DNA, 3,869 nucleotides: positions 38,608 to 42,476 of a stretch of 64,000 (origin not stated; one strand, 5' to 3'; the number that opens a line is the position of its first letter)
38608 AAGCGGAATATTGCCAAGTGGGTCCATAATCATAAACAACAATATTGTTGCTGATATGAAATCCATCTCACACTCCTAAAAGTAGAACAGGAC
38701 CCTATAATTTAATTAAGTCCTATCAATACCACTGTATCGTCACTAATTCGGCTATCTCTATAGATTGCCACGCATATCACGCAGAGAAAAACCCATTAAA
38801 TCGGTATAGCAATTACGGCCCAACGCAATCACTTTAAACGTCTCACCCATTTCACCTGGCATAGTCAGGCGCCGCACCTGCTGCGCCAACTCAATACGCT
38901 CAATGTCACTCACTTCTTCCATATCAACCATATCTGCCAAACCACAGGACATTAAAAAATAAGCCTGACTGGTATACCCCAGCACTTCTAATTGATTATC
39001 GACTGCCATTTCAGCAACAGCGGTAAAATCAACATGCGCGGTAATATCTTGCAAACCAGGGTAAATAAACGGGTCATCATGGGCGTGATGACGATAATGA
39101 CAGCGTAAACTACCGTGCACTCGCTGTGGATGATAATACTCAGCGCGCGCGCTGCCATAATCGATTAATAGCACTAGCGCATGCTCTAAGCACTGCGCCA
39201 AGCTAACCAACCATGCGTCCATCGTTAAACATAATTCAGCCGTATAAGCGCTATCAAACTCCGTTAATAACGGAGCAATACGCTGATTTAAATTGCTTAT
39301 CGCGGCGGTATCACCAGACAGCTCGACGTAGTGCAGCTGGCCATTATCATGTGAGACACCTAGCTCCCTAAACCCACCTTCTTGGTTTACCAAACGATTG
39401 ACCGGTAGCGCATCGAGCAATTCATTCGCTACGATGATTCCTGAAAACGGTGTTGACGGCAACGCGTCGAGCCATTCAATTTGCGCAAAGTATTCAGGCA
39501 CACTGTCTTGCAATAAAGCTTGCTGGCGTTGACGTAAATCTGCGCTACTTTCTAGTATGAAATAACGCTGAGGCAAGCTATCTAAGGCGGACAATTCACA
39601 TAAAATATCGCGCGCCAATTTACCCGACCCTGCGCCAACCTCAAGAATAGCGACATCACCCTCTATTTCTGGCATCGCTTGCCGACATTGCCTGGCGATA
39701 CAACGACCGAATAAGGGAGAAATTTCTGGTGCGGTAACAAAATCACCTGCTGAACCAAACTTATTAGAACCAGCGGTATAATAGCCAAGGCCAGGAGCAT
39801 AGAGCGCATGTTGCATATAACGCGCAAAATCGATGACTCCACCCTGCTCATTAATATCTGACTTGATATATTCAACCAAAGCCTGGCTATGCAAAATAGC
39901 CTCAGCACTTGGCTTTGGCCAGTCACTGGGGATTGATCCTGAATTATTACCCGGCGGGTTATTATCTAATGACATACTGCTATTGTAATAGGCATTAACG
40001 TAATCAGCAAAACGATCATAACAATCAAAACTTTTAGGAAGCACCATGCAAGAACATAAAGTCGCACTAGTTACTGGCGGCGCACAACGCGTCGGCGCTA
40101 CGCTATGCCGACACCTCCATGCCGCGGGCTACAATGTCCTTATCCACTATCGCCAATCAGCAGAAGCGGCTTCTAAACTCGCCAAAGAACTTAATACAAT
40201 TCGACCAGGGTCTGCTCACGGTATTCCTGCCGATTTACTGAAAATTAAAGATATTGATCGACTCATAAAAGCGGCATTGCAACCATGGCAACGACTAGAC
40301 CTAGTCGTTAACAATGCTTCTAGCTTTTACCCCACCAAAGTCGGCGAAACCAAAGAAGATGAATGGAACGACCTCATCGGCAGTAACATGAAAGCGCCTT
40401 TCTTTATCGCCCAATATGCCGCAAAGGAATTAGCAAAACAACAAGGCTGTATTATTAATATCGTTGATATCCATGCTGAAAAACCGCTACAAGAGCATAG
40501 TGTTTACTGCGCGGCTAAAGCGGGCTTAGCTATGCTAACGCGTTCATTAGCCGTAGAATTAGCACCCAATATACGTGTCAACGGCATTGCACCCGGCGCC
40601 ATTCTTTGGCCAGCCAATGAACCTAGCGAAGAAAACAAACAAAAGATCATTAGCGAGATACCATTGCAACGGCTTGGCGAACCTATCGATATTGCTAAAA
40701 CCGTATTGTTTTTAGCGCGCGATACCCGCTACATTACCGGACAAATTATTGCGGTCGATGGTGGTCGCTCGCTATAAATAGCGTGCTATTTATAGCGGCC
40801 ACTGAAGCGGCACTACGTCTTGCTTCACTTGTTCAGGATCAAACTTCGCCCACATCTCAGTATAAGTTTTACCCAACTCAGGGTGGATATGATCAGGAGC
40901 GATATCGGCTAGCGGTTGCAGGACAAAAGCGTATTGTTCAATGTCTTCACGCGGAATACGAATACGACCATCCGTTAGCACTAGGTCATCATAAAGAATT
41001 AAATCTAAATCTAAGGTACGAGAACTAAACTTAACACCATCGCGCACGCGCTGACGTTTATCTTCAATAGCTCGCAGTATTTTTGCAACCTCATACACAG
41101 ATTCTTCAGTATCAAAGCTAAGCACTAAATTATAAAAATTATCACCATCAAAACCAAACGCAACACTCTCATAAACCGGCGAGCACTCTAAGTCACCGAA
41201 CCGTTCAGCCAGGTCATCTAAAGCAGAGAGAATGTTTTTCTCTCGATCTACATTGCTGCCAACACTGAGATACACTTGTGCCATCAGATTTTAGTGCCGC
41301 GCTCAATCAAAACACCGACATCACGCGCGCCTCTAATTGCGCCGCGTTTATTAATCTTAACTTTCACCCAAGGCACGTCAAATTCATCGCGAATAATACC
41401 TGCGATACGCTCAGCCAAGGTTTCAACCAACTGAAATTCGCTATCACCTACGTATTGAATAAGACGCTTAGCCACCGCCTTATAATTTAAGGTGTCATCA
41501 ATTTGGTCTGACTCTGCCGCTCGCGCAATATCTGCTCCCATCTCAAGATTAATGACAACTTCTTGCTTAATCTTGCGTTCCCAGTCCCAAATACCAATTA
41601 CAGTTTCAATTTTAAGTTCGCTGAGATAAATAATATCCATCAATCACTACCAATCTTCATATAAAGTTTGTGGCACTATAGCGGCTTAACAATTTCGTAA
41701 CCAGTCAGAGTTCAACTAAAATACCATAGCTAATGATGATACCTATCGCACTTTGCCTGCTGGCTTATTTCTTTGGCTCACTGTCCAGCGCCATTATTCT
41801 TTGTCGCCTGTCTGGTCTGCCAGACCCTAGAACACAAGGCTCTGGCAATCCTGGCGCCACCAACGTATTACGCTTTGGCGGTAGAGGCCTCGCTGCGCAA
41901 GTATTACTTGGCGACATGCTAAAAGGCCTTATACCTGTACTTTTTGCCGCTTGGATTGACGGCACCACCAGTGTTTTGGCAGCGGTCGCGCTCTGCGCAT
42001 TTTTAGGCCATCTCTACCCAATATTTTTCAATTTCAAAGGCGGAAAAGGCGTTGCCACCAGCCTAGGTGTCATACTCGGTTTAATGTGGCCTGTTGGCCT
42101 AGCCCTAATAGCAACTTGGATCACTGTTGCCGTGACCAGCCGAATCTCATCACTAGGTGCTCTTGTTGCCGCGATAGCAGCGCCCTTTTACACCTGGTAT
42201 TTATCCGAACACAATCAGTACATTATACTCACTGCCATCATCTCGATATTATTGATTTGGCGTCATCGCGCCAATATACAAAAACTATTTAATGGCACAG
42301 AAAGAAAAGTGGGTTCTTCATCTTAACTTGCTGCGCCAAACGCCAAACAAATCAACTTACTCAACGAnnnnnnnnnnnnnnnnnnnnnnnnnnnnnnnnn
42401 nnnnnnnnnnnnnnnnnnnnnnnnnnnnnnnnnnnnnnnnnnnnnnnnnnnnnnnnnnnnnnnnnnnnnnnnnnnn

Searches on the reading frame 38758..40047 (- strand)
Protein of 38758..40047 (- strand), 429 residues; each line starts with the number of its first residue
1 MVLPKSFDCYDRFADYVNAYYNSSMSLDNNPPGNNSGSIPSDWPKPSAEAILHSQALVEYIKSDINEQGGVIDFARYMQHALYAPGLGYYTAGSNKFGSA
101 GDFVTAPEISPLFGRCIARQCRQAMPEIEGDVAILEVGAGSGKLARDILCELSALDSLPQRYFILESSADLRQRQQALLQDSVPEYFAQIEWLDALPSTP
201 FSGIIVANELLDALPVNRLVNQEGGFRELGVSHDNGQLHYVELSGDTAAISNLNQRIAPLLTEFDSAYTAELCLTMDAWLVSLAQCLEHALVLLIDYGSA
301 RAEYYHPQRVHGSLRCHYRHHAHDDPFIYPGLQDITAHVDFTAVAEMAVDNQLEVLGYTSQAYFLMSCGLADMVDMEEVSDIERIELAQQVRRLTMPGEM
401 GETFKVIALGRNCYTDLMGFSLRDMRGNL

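Call 53: search_protein_families(library=pfam, proteins=[window:38758-40047:-], max_evalue=0.00001)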
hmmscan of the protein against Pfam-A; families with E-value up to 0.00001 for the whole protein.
window:38758-40047:- (429 aa): 1 family
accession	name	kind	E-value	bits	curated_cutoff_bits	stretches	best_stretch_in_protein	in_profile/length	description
PF02636.23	Methyltransf_28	-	1.1e-65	222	23.3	1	116-359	1-249/249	Putative S-adenosyl-L-methionine-dependent methyltransferase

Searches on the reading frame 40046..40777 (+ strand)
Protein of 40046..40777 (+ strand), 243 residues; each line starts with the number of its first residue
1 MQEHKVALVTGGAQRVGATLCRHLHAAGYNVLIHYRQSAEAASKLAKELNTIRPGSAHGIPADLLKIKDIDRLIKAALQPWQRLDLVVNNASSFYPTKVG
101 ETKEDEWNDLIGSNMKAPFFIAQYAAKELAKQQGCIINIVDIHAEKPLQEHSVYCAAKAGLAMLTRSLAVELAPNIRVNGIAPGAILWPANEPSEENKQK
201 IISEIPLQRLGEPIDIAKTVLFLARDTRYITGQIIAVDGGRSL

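Call 53: search_protein_families(library=pfam, proteins=[window:40046-40777:+], max_evalue=0.00001)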
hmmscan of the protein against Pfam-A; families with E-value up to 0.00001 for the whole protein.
window:40046-40777:+ (243 aa): 5 families
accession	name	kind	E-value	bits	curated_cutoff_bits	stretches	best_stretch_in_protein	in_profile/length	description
PF13561.12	adh_short_C2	-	4.3e-50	170.9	27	1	16-240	8-234/236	Enoyl-(Acyl carrier protein) reductase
PF00106.31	adh_short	-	6.2e-43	147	26.6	1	5-197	1-193/195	short chain dehydrogenase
PF23441.1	SDR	-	1.4e-08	34.9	27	1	115-240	123-254/258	SDR-like rossmann domain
PF01370.27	Epimerase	-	3.6e-06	27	20.9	1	7-90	1-71/240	NAD dependent epimerase/dehydratase family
PF08659.16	KR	-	5.6e-06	26.8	22.6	1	7-118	3-116/180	KR domain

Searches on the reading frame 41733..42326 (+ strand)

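Call 53: search_protein_families(library=pfam, proteins=[window:41733-42326:+], max_evalue=0.00001)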
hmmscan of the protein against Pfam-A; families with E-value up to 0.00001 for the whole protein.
window:41733-42326:+ (197 aa): 1 family
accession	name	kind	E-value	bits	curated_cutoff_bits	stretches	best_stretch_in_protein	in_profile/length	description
PF02660.20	G3P_acyltransf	-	5.7e-55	186.3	24.1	1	10-185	1-164/164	Glycerol-3-phosphate acyltransferase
